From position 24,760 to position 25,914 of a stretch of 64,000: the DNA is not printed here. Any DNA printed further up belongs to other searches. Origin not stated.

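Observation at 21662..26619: Six tandem paralogs downstream of frr: two intact HExxH...E peptidase-like genes followed by four copies that lost both zinc-binding histidines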

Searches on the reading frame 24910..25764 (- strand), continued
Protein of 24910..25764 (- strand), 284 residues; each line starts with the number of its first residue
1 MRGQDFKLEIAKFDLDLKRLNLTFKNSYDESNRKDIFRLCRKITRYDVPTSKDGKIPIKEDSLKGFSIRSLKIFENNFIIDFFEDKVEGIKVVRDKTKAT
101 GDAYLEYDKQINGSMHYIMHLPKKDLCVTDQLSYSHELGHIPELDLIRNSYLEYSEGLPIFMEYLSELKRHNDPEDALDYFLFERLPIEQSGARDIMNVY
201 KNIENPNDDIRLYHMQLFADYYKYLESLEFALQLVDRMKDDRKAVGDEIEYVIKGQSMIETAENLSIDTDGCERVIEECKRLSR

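Call 47: search_solved_structures(query=A6, max_evalue=10, show_alignments=3)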
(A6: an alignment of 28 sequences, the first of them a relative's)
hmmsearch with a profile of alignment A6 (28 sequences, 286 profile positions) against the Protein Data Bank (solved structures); distinct sequences matched with E-value up to 10: 2.
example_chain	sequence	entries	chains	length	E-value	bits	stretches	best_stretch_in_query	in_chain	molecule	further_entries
3sks_A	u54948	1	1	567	0.11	15.2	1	110-183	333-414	Putative Oligoendopeptidase F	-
6zj3_Ld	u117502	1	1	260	3.2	10.5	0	95-138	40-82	Ribosomal protein uL18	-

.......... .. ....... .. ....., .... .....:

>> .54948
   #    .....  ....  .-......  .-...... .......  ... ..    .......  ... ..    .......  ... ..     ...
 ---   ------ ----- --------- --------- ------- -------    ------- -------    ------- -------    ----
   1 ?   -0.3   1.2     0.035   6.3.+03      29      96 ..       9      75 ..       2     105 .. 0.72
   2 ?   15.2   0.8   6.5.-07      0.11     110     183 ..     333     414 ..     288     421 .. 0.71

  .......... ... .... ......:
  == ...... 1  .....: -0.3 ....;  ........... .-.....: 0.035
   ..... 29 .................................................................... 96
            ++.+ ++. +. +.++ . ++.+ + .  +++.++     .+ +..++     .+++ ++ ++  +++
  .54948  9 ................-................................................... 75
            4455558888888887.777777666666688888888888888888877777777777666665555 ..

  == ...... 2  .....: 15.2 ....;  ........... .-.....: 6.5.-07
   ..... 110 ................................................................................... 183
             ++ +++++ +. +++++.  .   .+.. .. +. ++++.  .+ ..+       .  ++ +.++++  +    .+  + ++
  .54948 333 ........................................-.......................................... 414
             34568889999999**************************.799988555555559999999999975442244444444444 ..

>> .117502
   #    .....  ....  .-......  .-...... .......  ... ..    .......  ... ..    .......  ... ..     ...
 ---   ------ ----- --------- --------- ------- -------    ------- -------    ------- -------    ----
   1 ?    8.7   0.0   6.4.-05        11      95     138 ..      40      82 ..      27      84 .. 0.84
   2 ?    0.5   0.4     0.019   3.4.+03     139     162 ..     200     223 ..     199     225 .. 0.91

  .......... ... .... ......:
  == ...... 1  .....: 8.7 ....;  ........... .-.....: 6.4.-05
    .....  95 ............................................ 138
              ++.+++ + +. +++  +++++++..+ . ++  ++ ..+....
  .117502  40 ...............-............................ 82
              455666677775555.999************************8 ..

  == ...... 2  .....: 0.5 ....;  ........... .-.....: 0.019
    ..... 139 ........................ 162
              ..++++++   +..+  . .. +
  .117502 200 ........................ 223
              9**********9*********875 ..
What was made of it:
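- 24910..25764 (-): P5: 284-aa predicted active mini-M3-like metallopeptidase. HELGH at 25345-25359, E156 at 25297-25299, E163 at 25276-25278. Profile hit to 3sks_A (call 47).
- On MEROPS family M3 (subfamily M3B, oligoendopeptidase F): They align with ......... of 3sks_A (call 47). The best PDB sequence hit has E 0.11 (call 47).
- Closest known: MEROPS M3B oligoendopeptidase F. Same: A family profile also ranks 3sks_A first (call 47).
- Closest known: MEROPS M3B oligoendopeptidase F. Different: The N-terminal part of PepF (roughly its first 200 residues, inferred from the offset of the call 47 alignment) has no counterpart.
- It aligns HExxH and E156...E163 with HEAGH and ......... (E 0.11, call 47).
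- Tried and rejected: The broader profile was needed to reach 3sks (call 47).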

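Call 49: find_related_loci(query=A7, collection=genome_contigs, flank=8000)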
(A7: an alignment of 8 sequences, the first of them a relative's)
Query A7 (288 aa) in genome_contigs; peptide patterns used: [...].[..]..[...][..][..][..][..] (x = any residue, [..] = any of these).
20 stretches matched a pattern; 5 encode a relative of the query (tblastn E <= 1e-3); 5 distinct loci.
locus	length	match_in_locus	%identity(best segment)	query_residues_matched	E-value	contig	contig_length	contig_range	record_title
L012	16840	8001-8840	86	1-279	3e-162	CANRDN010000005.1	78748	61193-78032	MAG: uncultured Bacilli bacterium isolate Lapin-026__bin19 genome assembly, contig: Lapin-026__NODE_290_length_78748_cov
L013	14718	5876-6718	39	4-288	3e-47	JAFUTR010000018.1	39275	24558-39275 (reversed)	MAG: Bacilli bacterium isolate RGIG4816 Roe_deer_Reticulum.Co__c278753, whole genome shotgun sequence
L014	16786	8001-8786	37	26-288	4e-40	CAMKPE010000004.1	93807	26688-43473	MAG: uncultured Clostridium sp. isolate SRR12081297_bin.2_metaWRAP_v1.3_MAG genome assembly, contig: ERZ12289777.224, wh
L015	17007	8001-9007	35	137-287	7e-16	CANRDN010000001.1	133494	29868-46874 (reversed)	MAG: uncultured Bacilli bacterium isolate Lapin-026__bin19 genome assembly, contig: Lapin-026__NODE_93_length_133494_cov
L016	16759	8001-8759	30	30-284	1e-13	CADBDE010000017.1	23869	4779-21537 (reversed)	MAG: uncultured Erysipelotrichaceae bacterium isolate RUG13868 genome assembly, contig: RUG13868_asm_17, whole genome sh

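Call 53: search_protein_families(library=pfam, proteins=[L012:3261-5381:+, L012:5391-6629:+, L012:6638-7006:+, L012:7270-7950:+, L012:9533-10252:+, L012:10249-11046:+, L012:11055-12347:+, L012:12392-15376:+], max_evalue=0.00001)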
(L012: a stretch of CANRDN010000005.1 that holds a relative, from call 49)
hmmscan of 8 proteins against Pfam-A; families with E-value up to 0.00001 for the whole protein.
L012:3261-5381:+ (706 aa): 6 families
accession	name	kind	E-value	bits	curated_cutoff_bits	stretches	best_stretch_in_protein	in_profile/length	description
PF11987.13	IF-2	-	3.9e-38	130.4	27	1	484-598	2-117/117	Translation-initiation factor 2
PF00009.33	GTP_EFTU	-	7.4e-36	123.9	26.5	1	214-370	5-183/188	Elongation factor Tu GTP binding domain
PF22042.2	EF-G_D2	-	3.4e-29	101.2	27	1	387-464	3-83/84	Elongation factor G domain 2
PF04760.21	IF2_N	-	1.2e-20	73.4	25.3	1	134-183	2-52/53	Translation initiation factor IF-2, N-terminal region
PF01926.29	MMR_HSR1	-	1.7e-11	44.7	21.9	1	215-320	2-113/113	50S ribosome-binding GTPase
PF03144.31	GTP_EFTU_D2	-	6.2e-10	39.8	30.3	0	629-689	1-65/73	Elongation factor Tu domain 2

L012:5391-6629:+ (412 aa): 0 families

L012:6638-7006:+ (122 aa): 1 family
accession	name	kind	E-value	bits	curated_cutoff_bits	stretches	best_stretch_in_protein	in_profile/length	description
PF02033.23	RBFA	-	3.6e-34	117.7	34.7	1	15-115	3-105/105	Ribosome-binding factor A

L012:7270-7950:+ (226 aa): 1 family
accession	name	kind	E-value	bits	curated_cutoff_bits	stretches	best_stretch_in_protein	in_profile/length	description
PF00899.27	ThiF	-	5.8e-39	134.1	28.1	1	8-154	9-153/238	ThiF family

L012:9533-10252:+ (239 aa): 1 family
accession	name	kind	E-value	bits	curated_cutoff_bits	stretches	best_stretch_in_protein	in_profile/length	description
PF01255.24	Prenyltransf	-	2.8e-80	269.4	27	1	17-236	1-219/219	Putative undecaprenyl diphosphate synthase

L012:10249-11046:+ (265 aa): 2 families
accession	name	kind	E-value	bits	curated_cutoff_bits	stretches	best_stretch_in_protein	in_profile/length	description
PF01148.25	CTP_transf_1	-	2.6e-42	145.9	24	1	6-264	5-263/264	Cytidylyltransferase family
PF01864.22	CarS-like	-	3e-06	27.8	22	1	170-236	47-119/175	CDP-archaeol synthase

L012:11055-12347:+ (430 aa): 3 families
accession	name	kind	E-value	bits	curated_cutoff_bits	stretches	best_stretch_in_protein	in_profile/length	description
PF02163.28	Peptidase_M50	-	2e-60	204.3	27.2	1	6-416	1-221/221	Peptidase family M50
PF13180.12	PDZ_2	-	2.5e-13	50.5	27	1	128-193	14-79/80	PDZ domain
PF17820.7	PDZ_6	-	1.1e-08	35.1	27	0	130-183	2-54/54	PDZ domain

L012:12392-15376:+ (994 aa): 4 families
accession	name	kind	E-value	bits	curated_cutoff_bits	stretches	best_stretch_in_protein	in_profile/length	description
PF02463.25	SMC_N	-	1.7e-60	204.6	40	1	14-983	1-220/220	RecF/RecN/SMC N terminal domain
PF06470.18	SMC_hinge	-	6.8e-26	91.4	22.5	1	433-552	1-115/116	SMC proteins Flexible Hinge Domain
PF13476.12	AAA_23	-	1.7e-10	42.3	27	1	18-267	2-199/201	AAA domain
PF13555.12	AAA_29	-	1.6e-06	28.2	27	1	28-60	15-46/61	P-loop containing region of AAA domain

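Call 58: fold_search(model_id=the predicted structure, library=viral)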
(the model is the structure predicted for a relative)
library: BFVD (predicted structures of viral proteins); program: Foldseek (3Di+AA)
matches with E <= 10: 303; with E <= 0.001: 0
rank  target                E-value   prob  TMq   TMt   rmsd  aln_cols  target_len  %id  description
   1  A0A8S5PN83            2.3e-02  0.93  0.23  0.30  11.8       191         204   15  IrrE N-terminal-like domain [Myoviridae sp. ctwwN25]
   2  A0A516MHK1            3.8e-02  0.51  0.21  0.13  22.2       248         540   10  (no name in the UniProt tables at hand)
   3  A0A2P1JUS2            4.6e-02  0.93  0.29  0.41   9.9       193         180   11  Uncharacterized protein [Bacillus phage Anath]
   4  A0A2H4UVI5            4.6e-02  0.85  0.37  0.21  14.2       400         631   10  Peptidase M3A/M3B catalytic domain-containing protein [Bodo saltans virus]
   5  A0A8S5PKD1            5.3e-02  1.00  0.22  0.32   4.3        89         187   16  SprT-like domain-containing protein Spartan/DNA Complex repair, protease, DNA BINDING [Siphoviridae sp. ctUGQ45]
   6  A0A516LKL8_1          5.8e-02  0.25  0.17  0.06  20.3       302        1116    9  (no name in the UniProt tables at hand)
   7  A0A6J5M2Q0            7.1e-02  0.97  0.25  0.37  13.3       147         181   18  IrrE N-terminal-like domain-containing protein [uncultured Caudovirales phage]
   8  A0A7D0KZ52            8.9e-02  0.16  0.15  0.17  26.5       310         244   12  (no name in the UniProt tables at hand)
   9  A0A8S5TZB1            1.3e-01  0.96  0.25  0.48   6.9       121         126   20  IrrE protein [Siphoviridae sp. ctxyw6]
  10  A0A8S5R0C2            1.6e-01  0.20  0.18  0.11  18.4       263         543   12  Minor capsid protein [Siphoviridae sp. ctljn1]
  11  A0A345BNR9            1.8e-01  0.23  0.18  0.23  17.8       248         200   11  (no name in the UniProt tables at hand)
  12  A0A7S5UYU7            2.0e-01  0.54  0.23  0.24  10.4       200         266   12  (no name in the UniProt tables at hand)
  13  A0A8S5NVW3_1          2.0e-01  0.30  0.21  0.08  14.4       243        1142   13  Phage MuF C-terminal domain-containing protein [Myoviridae sp. cthRr4]
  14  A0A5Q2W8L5            2.3e-01  0.38  0.19  0.29  11.1       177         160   14  (no name in the UniProt tables at hand)
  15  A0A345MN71            2.3e-01  0.08  0.14  0.13  25.3       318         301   10  (no name in the UniProt tables at hand)
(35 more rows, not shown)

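Call 61: find_encoding_contigs(protein=P0002, flank=3000, max_places=1)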
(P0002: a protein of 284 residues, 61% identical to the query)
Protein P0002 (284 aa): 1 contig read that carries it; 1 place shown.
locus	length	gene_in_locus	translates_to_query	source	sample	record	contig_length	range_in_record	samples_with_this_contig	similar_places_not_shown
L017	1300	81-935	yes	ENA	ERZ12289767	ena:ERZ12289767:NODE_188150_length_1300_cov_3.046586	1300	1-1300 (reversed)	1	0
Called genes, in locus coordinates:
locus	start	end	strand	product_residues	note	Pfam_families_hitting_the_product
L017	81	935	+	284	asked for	-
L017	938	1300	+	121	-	?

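Call 62: find_encoding_contigs(protein=P0003, flank=3000, max_places=1)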
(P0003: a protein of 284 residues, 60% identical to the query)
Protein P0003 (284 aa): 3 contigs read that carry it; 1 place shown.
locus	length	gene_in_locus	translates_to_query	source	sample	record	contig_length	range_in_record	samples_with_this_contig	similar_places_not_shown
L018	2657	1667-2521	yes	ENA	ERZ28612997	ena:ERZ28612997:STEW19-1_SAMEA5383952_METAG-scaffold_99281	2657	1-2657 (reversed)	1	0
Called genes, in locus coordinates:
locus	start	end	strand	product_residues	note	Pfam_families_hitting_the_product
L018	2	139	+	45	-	?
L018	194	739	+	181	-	PF01765:RRF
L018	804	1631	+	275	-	-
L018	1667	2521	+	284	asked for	-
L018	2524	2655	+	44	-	?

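Call 70: search_protein_families(library=padloc, proteins=[L001:5762-6700:+, L001:6697-8025:+, L001:8029-8949:+, L001:9152-9847:-, L010:10855-11688:+, L010:11615-11938:+, L006:1060-4494:+], max_evalue=0.01)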
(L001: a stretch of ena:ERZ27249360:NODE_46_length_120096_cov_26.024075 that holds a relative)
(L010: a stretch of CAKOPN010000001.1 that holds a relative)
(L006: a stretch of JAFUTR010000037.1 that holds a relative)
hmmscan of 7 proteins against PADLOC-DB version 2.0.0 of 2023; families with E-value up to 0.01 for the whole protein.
L001:5762-6700:+ (312 aa): 0 families

L001:6697-8025:+ (442 aa): 5 families
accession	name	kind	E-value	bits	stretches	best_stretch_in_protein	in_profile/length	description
PDLC03841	LeoBC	-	0.0011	16.1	1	15-207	290-481/601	-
PDLC01994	RtcR_PspF1--CARF_AAA_HTH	-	0.0013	15.9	0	116-314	116-300/468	-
PDLC04232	IetA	-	0.0027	15.2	1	90-231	23-150/330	-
PDLC04140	mad8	-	0.0035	14.9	0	186-221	16-51/314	mads_8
PDLC00599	ZorA1|ZorA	-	0.007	13.1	1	55-128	362-435/631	MotA/ExbB/TolQ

L001:8029-8949:+ (306 aa): 0 families

L001:9152-9847:- (231 aa): 0 families

L010:10855-11688:+ (277 aa): 1 family
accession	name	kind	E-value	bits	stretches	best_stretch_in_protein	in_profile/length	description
PDLC01680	Cas13-ApeA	-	0.00017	19.6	1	64-115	22-71/175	Cas13-ApeA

L010:11615-11938:+ (107 aa): 0 families

L006:1060-4494:+ (1144 aa): 0 families
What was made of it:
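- The inserted AAA_5 + DUF7192 module also has no significant PADLOC hit (call 70).
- Tried and rejected: The inserted modules in relatives (AAA_5 + DUF7192, DUF285, and a 277-aa plus 107-aa pair) gave no significant PADLOC match (call 70).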

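Call 71: search_protein_families(library=pfam, proteins=[L001:5762-6700:+, L001:6697-8025:+, L001:8029-8949:+, L001:9152-9847:-, L010:10855-11688:+, L010:11615-11938:+, L006:1060-4494:+], max_evalue=0.001)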
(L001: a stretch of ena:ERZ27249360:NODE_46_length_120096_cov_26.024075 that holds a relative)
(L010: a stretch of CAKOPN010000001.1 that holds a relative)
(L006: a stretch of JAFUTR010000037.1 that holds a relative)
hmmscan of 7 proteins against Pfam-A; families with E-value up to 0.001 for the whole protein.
L001:5762-6700:+ (312 aa): 0 families

L001:6697-8025:+ (442 aa): 5 families
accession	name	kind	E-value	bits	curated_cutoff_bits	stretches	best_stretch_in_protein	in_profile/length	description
PF07728.20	AAA_5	-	1.5e-12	48.2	22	1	199-337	1-139/139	AAA domain (dynein-related subfamily)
PF00004.35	AAA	-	1.1e-06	29.5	21.2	1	200-314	1-110/131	ATPase family associated with various cellular activities (AAA)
PF04286.17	DUF445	-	0.00024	21.6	33.8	1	17-166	106-261/368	Protein of unknown function (DUF445)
PF00158.32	Sigma54_activat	-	0.0003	21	20.2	0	181-270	6-105/168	Sigma-54 interaction domain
PF12775.13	AAA_7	-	0.00052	20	25.8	0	192-227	28-63/181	P-loop containing dynein motor region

L001:8029-8949:+ (306 aa): 1 family
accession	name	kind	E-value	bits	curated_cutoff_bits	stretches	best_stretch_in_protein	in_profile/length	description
PF23822.1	DUF7192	-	6.8e-26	91.7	27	1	15-256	13-257/281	Domain of unknown function (DUF7192)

L001:9152-9847:- (231 aa): 1 family
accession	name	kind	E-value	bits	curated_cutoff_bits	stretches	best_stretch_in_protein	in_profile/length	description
PF14903.11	WG_beta_rep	-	8.7e-05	22.9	25.6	1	75-109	1-34/35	WG containing repeat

L010:10855-11688:+ (277 aa): 0 families

L010:11615-11938:+ (107 aa): 0 families

L006:1060-4494:+ (1144 aa): 1 family
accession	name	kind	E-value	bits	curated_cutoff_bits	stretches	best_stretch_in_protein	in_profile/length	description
PF03382.20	DUF285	-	1.9e-51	173.3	25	3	911-1025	11-110/120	Mycoplasma protein of unknown function, DUF285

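Call 73: list_cluster_members(proteins=[P0013, P0006, P0008, P0021, P0023, P0028])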
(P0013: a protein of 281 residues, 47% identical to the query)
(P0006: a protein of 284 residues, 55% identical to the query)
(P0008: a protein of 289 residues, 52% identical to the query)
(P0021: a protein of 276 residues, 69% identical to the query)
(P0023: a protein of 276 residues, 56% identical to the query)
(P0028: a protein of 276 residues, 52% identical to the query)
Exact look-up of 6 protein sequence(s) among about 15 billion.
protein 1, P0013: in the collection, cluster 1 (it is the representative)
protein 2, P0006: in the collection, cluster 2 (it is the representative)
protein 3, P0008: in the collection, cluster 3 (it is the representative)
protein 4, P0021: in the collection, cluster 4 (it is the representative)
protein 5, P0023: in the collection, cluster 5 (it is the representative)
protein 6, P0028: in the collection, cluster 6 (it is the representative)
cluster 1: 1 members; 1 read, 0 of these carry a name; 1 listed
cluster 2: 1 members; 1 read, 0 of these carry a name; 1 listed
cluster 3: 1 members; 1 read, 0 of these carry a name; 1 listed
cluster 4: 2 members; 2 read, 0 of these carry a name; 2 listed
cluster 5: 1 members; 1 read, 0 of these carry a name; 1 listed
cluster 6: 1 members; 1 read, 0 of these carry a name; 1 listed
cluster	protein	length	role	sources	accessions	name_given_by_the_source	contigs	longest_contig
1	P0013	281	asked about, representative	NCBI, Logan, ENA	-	-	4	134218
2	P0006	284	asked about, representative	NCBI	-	-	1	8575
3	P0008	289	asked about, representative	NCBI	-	-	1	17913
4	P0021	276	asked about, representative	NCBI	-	-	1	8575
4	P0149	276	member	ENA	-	-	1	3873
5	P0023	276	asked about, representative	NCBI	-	-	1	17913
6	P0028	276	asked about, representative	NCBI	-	-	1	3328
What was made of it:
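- Tried and rejected: Cluster look-ups found no names for these proteins (call 73).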

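Call 78: find_encoding_contigs(protein=P0006, flank=9000, max_places=1)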
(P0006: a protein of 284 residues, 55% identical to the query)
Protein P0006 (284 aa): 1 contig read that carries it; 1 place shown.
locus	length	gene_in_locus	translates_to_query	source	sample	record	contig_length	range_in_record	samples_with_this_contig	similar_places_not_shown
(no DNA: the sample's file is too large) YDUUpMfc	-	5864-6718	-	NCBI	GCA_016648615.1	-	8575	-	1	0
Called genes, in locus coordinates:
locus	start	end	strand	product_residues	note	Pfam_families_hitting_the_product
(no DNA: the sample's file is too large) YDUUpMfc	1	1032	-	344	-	?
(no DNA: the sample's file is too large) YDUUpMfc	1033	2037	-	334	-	-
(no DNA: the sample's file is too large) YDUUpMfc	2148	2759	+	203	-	PF01066:CDP-OH_P_transf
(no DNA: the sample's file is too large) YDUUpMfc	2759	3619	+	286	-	PF02666:PS_Dcarbxylase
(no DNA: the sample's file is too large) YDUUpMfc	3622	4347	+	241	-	PF00561:Abhydrolase_1, PF10230:LIDHydrolase (weak), PF12146:Hydrolase_4, PF12697:Abhydrolase_6, PF03959:FSH1 (weak), PF05728:UPF0227 (weak), PF06028:DUF915 (weak), PF00326:Peptidase_S9 (weak), +4 more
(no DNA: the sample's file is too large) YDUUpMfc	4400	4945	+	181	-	PF01765:RRF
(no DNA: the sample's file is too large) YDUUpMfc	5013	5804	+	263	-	-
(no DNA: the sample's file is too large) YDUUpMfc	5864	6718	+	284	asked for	-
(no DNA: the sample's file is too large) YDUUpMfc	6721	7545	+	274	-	-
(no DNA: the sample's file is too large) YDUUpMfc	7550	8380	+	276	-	-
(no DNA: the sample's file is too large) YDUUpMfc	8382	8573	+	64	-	?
